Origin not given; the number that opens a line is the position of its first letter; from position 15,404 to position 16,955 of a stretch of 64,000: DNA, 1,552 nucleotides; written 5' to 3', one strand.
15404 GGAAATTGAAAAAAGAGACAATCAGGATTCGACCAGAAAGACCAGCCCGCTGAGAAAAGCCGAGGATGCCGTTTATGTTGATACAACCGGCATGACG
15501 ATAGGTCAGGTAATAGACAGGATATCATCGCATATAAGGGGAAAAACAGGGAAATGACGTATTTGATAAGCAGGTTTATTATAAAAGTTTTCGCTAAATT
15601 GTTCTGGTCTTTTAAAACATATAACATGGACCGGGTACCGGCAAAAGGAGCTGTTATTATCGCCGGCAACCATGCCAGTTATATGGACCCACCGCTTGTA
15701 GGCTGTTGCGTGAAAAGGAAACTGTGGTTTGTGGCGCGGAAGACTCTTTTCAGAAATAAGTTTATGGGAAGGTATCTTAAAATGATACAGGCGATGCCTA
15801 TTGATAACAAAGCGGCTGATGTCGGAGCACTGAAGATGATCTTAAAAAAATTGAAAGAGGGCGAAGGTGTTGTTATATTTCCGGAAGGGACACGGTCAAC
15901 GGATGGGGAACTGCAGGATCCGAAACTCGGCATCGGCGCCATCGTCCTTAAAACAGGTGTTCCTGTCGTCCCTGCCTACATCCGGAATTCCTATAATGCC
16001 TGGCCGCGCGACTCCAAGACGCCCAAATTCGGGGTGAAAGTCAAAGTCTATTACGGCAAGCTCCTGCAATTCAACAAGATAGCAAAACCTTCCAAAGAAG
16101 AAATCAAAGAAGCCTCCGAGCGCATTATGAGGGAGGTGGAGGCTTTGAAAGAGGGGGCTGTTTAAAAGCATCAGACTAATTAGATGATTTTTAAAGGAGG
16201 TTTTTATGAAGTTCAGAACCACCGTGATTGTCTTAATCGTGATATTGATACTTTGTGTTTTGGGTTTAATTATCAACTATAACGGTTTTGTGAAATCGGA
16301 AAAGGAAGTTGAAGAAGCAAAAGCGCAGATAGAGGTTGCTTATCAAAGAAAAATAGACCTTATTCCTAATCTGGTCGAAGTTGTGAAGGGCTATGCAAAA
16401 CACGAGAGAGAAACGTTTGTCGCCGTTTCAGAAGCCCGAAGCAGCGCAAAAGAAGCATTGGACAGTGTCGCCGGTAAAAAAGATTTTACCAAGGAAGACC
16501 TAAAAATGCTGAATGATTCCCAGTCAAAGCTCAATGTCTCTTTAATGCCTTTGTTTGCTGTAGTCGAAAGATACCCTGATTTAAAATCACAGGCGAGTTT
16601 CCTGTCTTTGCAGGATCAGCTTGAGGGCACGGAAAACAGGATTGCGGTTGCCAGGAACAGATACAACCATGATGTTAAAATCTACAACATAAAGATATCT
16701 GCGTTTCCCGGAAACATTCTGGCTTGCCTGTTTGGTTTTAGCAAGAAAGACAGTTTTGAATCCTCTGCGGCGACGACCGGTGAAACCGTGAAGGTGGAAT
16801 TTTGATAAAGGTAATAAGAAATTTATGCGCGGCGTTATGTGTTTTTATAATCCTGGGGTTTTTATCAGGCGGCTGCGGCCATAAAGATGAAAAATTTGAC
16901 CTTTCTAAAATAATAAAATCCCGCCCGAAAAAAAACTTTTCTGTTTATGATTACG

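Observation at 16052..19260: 108-bp perfect direct repeats flank the LemA/TPM-TPR-DUF1266 module inserted between plsC and rpsA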

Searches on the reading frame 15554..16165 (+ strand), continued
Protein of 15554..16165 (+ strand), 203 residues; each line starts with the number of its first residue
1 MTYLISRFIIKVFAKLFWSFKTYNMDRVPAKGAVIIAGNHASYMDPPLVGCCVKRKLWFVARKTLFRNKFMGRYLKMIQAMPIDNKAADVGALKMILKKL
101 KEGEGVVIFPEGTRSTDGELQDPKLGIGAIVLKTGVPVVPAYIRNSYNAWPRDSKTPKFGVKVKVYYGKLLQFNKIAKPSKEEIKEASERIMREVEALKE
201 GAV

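Call 64: find_encoding_contigs(protein=P0013, flank=8000, max_places=6)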
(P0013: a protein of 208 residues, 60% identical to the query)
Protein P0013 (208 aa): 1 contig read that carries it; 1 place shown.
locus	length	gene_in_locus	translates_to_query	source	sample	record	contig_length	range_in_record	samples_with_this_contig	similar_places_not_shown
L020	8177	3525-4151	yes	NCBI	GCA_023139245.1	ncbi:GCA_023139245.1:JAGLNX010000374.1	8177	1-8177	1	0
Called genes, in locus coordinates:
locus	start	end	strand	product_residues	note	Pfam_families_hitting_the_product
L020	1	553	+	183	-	PF00793:DAHP_synth_1, PF03102:NeuB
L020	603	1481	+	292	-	PF03446:NAD_binding_2, PF03807:F420_oxidored, PF02153:PDH_N, PF20463:PDH_C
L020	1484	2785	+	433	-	PF00275:EPSP_synthase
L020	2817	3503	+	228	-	PF13189:Cytidylate_kin2 (faint), PF02224:Cytidylate_kin, PF13207:AAA_17 (weak)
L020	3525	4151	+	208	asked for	PF01553:Acyltransferase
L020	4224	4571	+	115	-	-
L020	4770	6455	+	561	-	PF21710:Spt6_S1 (faint), PF00575:S1 (weak), PF13509:S1_2 (faint), PF00575:S1, PF03074:GCS (faint), PF17092:PCB_OB (faint), PF00575:S1, PF23459:S1_RRP5 (weak)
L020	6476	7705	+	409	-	PF00579:tRNA-synt_1b, PF22421:SYY_C-terminal, PF01479:S4 (weak)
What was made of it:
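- The distant L020 is empty: call 64.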

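Call 72: search_protein_families(library=pfam, proteins=[L017:5685-6347:+, L017:7951-8613:+, L017:6496-7620:+, L017:8816-9109:+, L017:9106-9402:+], max_evalue=0.001)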
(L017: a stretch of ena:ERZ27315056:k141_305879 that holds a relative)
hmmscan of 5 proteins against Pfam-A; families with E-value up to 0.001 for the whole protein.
L017:5685-6347:+ (220 aa): 1 family
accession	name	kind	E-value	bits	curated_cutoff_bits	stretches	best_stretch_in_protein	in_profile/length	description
PF01797.21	Y1_Tnp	-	3.7e-14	53.3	23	1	15-123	8-121/121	Transposase IS200 like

L017:7951-8613:+ (220 aa): 1 family
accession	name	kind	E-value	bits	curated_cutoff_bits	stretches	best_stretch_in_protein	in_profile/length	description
PF01797.21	Y1_Tnp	-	1.2e-13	51.6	23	1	15-120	8-118/121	Transposase IS200 like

L017:6496-7620:+ (374 aa): 1 family
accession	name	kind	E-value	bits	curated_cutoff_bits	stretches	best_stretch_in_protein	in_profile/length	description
PF13620.12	CarboxypepD_reg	-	5.7e-05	23.8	32.3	1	80-148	4-65/82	Carboxypeptidase regulatory-like domain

L017:8816-9109:+ (97 aa): 1 family
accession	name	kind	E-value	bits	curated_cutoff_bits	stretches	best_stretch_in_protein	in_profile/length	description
PF02604.26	PhdYeFM_antitox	-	5.4e-05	23.3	29.8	1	13-71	4-66/74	Antitoxin Phd_YefM, type II toxin-antitoxin system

L017:9106-9402:+ (98 aa): 2 families
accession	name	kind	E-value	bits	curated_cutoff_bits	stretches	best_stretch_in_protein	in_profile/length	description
PF05016.21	ParE_toxin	-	1.9e-08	35.2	23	1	24-94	23-87/89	ParE toxin of type II toxin-antitoxin system, parDE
PF05973.20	Gp49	-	8.6e-07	29.4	23.9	1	25-98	7-79/90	Phage derived protein Gp49-like (DUF891)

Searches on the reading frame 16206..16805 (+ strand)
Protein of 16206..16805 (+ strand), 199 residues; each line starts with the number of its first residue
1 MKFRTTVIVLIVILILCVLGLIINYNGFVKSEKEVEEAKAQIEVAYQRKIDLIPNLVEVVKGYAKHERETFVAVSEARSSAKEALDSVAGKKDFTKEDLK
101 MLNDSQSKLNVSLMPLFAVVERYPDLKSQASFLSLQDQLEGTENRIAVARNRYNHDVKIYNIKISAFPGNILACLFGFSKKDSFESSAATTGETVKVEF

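Call 8: search_protein_families(library=pfam, proteins=[window:16206-16805:+], max_evalue=0.01)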
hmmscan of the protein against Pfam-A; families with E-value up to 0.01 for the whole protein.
window:16206-16805:+ (199 aa): 1 family
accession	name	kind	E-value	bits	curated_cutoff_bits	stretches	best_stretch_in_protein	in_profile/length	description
PF04011.17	LemA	-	7.3e-52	175.6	26.2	1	39-199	2-149/149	LemA family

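Call 45: search_protein_families(library=padloc, proteins=[window:16206-16805:+], max_evalue=0.01)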
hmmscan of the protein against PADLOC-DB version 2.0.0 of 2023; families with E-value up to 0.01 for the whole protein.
window:16206-16805:+ (199 aa): 1 family
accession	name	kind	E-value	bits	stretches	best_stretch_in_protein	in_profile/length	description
PDLC00599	ZorA1|ZorA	-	0.0015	15.4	1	66-188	436-545/631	MotA/ExbB/TolQ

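Call 46: search_protein_families(library=ncbifam, proteins=[window:16206-16805:+], max_evalue=0.001)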
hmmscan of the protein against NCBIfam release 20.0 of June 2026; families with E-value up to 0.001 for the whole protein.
window:16206-16805:+ (199 aa): 1 family
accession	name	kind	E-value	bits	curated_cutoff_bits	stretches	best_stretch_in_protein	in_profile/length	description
NF040966.1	MamQ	equivalog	1.2e-31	109.9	250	1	11-190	3-193/221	magnetosome protein MamQ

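Call 50: find_homologous_proteins(query=window:16206-16805:+, max_evalue=1e-40)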
Query window:16206-16805:+ (199 aa): 342 proteins with E <= 1e-40 among 8000 candidates; the best 120 are listed.
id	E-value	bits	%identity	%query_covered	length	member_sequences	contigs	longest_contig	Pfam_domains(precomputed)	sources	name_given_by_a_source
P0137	1.2e-120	418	100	100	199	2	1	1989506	PF04011.18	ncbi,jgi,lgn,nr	ncbi:LemA family protein [bacterium]|jgi:LemA protein|nr:LemA family protein [bacterium]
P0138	7.3e-64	233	62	89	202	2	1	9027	PF04011.18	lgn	-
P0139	2.2e-63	231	60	91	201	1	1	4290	PF04011.18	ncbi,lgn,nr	ncbi:MAG: LemA family protein [Candidatus Desulfofervidus auxilii]|nr:LemA family protein [Candidatu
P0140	2.2e-63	231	61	90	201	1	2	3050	PF04011.18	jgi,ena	-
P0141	2.4e-63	231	61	91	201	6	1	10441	PF04011.18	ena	-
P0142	2.4e-63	231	59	97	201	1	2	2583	PF04011.18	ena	-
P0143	2.9e-63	231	59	97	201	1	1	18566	PF04011.18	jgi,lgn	-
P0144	3.5e-63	230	60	97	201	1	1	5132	PF04011.18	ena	-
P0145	3.8e-63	230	59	97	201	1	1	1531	PF04011.18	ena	-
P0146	4.3e-63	230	59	97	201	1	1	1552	PF04011.18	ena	-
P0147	4.4e-63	230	58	97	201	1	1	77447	PF04011.18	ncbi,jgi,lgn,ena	-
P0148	6.2e-63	230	60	97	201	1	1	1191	PF04011.18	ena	-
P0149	7.3e-63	229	59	97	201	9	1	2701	PF04011.18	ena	-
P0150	7.8e-63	229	60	97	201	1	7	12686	PF04011.18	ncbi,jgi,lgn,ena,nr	ncbi:MAG: LemA family protein [Candidatus Omnitrophota bacterium]|nr:MAG: LemA family protein [Candi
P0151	1.4e-62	228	59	90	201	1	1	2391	PF04011.18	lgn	-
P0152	3.6e-62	227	59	97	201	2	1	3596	PF04011.18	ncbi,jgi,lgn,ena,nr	ncbi:MAG: LemA family protein [Candidatus Latescibacterota bacterium]|nr:MAG: LemA family protein [C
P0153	3.7e-62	227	60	91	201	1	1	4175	PF04011.18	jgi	-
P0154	5.8e-62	226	58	97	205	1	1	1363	PF04011.18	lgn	-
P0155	6.5e-62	226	59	91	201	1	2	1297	PF04011.18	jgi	-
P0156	9.1e-62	226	55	98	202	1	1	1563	PF04011.18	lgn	-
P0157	9.3e-62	226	59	97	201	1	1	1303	PF04011.18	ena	-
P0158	1.0e-60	222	58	97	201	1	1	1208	PF04011.18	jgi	jgi:LemA protein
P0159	6.4e-60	220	58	90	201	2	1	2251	PF04011.18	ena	-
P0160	8.4e-60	219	59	91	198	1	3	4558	PF04011.18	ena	-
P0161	2.1e-59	218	58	90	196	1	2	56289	PF04011.18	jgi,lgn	jgi:LemA protein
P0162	2.2e-59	218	53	100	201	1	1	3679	PF04011.18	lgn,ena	-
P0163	9.8e-59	216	54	100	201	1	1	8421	PF04011.18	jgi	-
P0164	1.4e-58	215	56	94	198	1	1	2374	PF04011.18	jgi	jgi:LemA protein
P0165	3.1e-58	214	55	96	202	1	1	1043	PF04011.18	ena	-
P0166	3.8e-58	214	53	100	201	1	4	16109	PF04011.18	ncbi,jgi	ncbi:MAG: LemA family protein [Planctomycetota bacterium]|jgi:LemA protein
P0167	8.2e-58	213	54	91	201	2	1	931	PF04011.18,PF28533.1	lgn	-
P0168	1.1e-57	213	54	90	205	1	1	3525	PF04011.18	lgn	-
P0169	1.3e-57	212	54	90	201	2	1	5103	PF04011.18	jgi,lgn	-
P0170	4.4e-57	211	54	93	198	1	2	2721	PF04011.18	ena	-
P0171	7.6e-57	210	60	84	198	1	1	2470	PF04011.18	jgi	jgi:LemA protein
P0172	1.0e-56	209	54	88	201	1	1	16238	PF04011.18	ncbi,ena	-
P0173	1.3e-56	209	53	97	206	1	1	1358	PF04011.18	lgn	-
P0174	1.4e-56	209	55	97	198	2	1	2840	PF04011.18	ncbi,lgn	-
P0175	2.1e-56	208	53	98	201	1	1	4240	PF04011.18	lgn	-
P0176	2.2e-56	208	51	100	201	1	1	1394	PF04011.18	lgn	-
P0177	2.5e-56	208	58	84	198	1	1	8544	PF04011.18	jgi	jgi:LemA protein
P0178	3.1e-56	208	53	100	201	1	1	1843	PF04011.18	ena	-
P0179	1.2e-55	206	55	100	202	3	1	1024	PF04011.18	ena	-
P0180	1.8e-55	205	52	89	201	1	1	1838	PF04011.18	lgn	-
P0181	2.7e-55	205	54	100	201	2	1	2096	PF04011.18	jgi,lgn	-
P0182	2.8e-55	205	58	84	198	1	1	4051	PF04011.18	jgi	jgi:LemA protein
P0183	2.9e-55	205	54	88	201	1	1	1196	PF04011.18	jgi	-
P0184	6.7e-55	203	56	91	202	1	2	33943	PF04011.18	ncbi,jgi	-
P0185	1.4e-54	202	55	88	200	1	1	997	PF04011.18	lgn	-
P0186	1.5e-54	202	54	95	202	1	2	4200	PF04011.18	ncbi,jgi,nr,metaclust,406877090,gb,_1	ncbi:MAG: LemA protein [uncultured bacterium]|nr:MAG: LemA protein [uncultured bacterium]|metaclust:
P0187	2.7e-54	202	61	83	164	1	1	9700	PF04011.18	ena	-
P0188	5.8e-54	200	55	90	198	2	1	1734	PF04011.18,PF28533.1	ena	-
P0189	5.7e-53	197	52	90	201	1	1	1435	PF04011.18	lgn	-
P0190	6.5e-53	197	52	96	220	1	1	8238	PF04011.18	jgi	jgi:LemA protein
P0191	3.7e-52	195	47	96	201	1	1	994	PF04011.18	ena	-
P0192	1.1e-51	193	49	87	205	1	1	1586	PF04011.18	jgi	jgi:LemA protein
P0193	3.4e-51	191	53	90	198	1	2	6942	PF04011.18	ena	-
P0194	4.3e-50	188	54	81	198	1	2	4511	PF04011.18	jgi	jgi:LemA protein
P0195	4.8e-50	188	50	92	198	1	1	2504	PF04011.18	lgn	-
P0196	7.5e-50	187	50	91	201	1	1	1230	PF04011.18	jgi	jgi:LemA protein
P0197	1.3e-49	186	48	91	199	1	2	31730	PF04011.18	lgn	-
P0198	1.7e-49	186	50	90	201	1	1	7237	PF04011.18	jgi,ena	-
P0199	2.3e-49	185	56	80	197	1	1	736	PF04011.18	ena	-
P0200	1.1e-48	183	51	81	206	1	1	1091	PF04011.18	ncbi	-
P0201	1.2e-48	183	52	81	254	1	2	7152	PF04011.18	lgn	-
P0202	1.5e-48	183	50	90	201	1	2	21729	PF04011.18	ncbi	-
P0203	2.9e-48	182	55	80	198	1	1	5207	PF04011.18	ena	-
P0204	5.4e-48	181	53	81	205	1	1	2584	PF04011.18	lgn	-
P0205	1.8e-47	179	51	90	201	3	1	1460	PF04011.18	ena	-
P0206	3.0e-47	179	51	90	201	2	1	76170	PF04011.18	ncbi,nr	ncbi:MAG: LemA family protein [Desulfobacteraceae bacterium]|nr:MAG: LemA family protein [Desulfobac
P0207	1.3e-46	176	48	99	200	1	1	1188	PF04011.18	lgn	-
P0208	1.9e-46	176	49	88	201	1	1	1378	PF04011.18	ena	-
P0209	5.0e-46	175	46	91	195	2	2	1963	PF04011.18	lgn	-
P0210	3.5e-45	172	50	89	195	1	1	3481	PF04011.18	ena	-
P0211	7.7e-45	171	49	97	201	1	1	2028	PF04011.18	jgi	jgi:LemA protein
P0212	8.0e-45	171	48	85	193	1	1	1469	PF04011.18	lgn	-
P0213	1.5e-44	170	51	83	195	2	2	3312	PF04011.18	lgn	-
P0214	1.8e-44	169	52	88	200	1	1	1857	PF04011.18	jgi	jgi:LemA protein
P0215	1.9e-44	169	52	83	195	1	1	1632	PF04011.18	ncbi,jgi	-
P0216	1.9e-44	169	49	97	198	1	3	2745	PF04011.18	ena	-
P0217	2.2e-44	169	49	97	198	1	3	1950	PF04011.18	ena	-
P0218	2.7e-44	169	49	87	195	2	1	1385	PF04011.18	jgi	jgi:LemA protein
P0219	2.7e-44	169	49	94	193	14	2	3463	PF04011.18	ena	-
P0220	3.2e-44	169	49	96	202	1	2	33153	PF04011.18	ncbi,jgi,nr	ncbi:LemA family protein [candidate division KSB1 bacterium]|nr:LemA family protein [candidate divis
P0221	3.8e-44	168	48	88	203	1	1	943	PF04011.18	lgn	-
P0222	4.7e-44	168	54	79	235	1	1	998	PF04011.18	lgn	-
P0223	5.7e-44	168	50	88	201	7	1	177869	PF04011.18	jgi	jgi:LemA protein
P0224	5.9e-44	168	50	96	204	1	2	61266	PF04011.18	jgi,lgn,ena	-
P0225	6.1e-44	168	50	88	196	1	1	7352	PF04011.18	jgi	-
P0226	6.7e-44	168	51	88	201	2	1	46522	PF04011.18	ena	-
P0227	8.1e-44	167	48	90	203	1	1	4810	PF04011.18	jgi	jgi:LemA protein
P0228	9.6e-44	167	49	87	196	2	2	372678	PF04011.18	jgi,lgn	jgi:LemA protein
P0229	1.0e-43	167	46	96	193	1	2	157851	PF04011.18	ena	-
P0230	1.1e-43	167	48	90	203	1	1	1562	PF04011.18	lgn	-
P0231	1.1e-43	167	49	88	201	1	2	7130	PF04011.18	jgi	jgi:LemA protein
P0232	1.2e-43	167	49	84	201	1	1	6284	PF04011.18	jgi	jgi:LemA protein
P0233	1.2e-43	167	48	97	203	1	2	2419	PF04011.18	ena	-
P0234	1.3e-43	167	47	97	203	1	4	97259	PF04011.18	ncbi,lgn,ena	-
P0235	1.6e-43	166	49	88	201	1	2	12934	PF04011.18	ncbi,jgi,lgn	-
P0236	1.8e-43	166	50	92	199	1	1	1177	PF04011.18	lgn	-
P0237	1.9e-43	166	47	98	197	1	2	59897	PF04011.18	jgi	-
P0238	1.9e-43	166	51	82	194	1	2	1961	PF04011.18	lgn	-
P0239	2.1e-43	166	52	82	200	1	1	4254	PF04011.18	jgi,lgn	jgi:LemA protein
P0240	2.3e-43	166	49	87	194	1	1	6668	PF04011.18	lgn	-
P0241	2.5e-43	166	48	90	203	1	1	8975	PF04011.18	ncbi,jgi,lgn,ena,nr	ncbi:MAG: LemA family protein [Candidatus Cloacimonetes bacterium]|nr:LemA family protein [Candidatu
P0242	2.6e-43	166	47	98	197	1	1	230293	PF04011.18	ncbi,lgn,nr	ncbi:MAG: LemA family protein [Candidatus Marinimicrobia bacterium]|nr:LemA family protein [Candidat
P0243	2.6e-43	166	50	95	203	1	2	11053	PF04011.18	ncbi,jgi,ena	-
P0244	2.6e-43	166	48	93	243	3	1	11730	PF22746.2,PF04011.18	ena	-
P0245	2.8e-43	166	51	81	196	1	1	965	PF04011.18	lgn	-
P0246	2.9e-43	166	48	94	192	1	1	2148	PF04011.18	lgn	-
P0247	2.9e-43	166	47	97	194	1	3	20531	PF04011.18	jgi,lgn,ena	jgi:LemA protein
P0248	3.0e-43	166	52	83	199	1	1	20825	PF04011.18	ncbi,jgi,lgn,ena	-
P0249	3.1e-43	165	49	91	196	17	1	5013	PF04011.18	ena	-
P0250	3.2e-43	165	50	83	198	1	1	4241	PF04011.18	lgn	-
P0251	3.3e-43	165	48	87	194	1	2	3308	PF04011.18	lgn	-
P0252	3.7e-43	165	48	88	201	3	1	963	PF04011.18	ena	-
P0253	3.8e-43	165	47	100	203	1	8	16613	PF04011.18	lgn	-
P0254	4.2e-43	165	46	96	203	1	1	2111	PF04011.18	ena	-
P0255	4.2e-43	165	49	88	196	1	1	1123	PF04011.18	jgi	jgi:LemA protein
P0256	4.5e-43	165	47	95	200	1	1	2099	PF04011.18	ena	-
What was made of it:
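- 16206..16805 (+): lemA (single-pass membrane protein family). PF04011 7.3e-52 (call 8); the nearest homologues are at most 62% identical and come from several phyla (call 50)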
